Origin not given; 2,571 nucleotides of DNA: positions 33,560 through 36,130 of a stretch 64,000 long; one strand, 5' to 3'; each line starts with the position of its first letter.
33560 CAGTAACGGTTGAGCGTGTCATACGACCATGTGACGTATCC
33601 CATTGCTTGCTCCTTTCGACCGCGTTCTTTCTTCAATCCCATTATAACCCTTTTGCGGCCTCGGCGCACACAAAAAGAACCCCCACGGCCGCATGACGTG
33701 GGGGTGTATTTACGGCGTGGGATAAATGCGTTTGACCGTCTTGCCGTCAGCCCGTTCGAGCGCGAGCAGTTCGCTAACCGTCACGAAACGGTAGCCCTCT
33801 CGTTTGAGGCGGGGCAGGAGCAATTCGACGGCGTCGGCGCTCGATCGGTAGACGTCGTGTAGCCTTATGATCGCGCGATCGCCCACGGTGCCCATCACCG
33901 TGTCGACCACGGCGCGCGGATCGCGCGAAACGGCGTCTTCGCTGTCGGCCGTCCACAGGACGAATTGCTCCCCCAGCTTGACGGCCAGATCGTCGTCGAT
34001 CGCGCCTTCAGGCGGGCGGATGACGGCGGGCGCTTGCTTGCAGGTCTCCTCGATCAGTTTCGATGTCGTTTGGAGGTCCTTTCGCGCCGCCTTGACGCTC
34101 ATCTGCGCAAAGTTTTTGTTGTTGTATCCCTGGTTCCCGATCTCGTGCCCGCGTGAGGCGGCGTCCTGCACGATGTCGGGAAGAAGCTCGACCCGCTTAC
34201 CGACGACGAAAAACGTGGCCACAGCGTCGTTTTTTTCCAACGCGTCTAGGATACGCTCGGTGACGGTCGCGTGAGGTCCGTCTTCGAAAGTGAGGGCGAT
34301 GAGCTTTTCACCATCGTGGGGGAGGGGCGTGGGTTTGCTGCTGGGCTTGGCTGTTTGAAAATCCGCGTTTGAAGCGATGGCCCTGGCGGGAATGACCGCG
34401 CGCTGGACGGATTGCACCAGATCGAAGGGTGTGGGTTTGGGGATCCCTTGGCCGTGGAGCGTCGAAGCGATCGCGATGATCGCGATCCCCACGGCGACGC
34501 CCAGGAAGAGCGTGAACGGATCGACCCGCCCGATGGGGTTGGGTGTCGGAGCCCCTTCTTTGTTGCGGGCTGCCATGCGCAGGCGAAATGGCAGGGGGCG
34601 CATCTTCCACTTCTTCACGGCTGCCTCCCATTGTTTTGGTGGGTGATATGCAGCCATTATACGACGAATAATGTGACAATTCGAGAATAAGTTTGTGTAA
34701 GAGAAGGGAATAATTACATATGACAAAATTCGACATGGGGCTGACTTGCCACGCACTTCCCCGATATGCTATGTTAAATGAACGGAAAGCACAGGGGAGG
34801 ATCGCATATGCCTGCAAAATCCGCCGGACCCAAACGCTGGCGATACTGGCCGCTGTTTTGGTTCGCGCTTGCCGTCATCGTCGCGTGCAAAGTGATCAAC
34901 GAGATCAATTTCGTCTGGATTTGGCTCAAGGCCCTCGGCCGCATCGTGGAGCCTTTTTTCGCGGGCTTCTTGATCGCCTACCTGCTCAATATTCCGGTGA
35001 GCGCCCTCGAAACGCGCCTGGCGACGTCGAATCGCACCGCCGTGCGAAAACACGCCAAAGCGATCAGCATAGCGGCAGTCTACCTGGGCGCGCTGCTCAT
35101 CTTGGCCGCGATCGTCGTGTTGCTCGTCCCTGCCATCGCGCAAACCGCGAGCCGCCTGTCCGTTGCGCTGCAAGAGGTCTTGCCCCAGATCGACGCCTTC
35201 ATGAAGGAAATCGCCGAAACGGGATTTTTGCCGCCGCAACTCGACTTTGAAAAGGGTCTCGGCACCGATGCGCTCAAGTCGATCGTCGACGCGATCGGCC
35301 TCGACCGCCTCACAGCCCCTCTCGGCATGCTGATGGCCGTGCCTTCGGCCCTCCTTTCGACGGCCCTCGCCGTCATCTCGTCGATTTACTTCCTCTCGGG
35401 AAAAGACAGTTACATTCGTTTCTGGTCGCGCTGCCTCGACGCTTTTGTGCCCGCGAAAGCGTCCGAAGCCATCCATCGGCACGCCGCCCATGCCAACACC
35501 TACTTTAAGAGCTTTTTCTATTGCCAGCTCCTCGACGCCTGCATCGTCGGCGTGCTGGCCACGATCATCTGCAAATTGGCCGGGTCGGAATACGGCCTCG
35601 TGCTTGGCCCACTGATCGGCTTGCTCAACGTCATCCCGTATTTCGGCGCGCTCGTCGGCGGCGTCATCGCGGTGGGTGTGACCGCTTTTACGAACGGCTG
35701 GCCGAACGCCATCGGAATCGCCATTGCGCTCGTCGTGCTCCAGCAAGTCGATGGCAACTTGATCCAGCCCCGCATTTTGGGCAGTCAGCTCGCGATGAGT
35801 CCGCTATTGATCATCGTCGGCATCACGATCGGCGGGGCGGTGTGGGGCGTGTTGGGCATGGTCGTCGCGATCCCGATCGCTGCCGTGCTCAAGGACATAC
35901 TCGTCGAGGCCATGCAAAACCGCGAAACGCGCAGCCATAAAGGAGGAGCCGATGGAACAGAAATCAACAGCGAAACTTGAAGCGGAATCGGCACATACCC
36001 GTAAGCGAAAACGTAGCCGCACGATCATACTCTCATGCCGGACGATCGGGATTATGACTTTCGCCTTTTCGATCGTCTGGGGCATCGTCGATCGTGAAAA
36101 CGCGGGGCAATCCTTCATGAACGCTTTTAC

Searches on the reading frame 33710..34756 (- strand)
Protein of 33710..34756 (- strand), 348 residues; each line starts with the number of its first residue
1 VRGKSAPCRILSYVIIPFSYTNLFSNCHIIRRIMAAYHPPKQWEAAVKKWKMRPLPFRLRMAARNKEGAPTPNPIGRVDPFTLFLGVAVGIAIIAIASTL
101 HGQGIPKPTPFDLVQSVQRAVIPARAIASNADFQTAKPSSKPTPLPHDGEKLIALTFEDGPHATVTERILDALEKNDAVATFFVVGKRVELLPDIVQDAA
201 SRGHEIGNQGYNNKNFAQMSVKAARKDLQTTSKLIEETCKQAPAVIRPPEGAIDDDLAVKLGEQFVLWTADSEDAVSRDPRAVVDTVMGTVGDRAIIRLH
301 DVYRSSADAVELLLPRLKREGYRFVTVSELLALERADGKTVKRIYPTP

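Call 25: search_protein_families(library=ncbifam, max_evalue=1e-8, proteins=[window:33710-34756:-])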
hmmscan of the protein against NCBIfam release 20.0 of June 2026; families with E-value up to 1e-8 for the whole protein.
window:33710-34756:- (348 aa): 8 families
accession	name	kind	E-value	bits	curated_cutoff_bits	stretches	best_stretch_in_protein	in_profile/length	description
TIGR02764.1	spore_ybaN_pdaB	equivalog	2e-41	141.9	237.4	1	150-331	5-191/191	polysaccharide deacetylase family sporulation protein PdaB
NF045820.1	PgAcgDacpgdA_Strep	equivalog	7.1e-38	130.6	800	1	150-332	267-449/463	peptidoglycan-N-acetylglucosamine deacetylase PgdA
NF045821.1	PgAcgDacpgdA1_Bac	equivalog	6.3e-30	104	400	1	153-331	90-275/282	peptidoglycan-N-acetylglucosamine deacetylase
TIGR02884.1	spore_pdaA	equivalog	2.3e-27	96.1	298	1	149-330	35-223/224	delta-lactam-biosynthetic de-N-acetylase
TIGR04243.1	nodulat_NodB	equivalog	1.2e-25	90.2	240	1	152-304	3-159/197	chitooligosaccharide deacetylase NodB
TIGR02873.1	spore_ylxY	hypoth_equivalog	6.5e-25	87.9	391.5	1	152-331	86-267/268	probable sporulation protein, polysaccharide deacetylase family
NF045822.1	PgAcgDacpgdA2_Bac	equivalog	4.8e-19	68.7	400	1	133-327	50-258/274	peptidoglycan-N-acetylglucosamine deacetylase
TIGR03006.1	pepcterm_polyde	equivalog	1.7e-12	47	276.2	1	166-251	36-121/272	XrtA system polysaccharide deacetylase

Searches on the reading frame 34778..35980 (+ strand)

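Call 25: search_protein_families(library=ncbifam, max_evalue=1e-8, proteins=[window:34778-35980:+])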
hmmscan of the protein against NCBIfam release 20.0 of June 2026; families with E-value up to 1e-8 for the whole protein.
window:34778-35980:+ (400 aa): 2 families
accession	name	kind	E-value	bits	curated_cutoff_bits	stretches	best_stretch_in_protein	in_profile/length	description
TIGR02872.1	spore_ytvI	equivalog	2.3e-20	73.3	198.15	1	43-372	9-333/341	sporulation integral membrane protein YtvI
NF045801.1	efflux_ABUW_0982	equivalog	1.6e-19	70.1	675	1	43-382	15-347/392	chloramphenicol efflux transporter CxpE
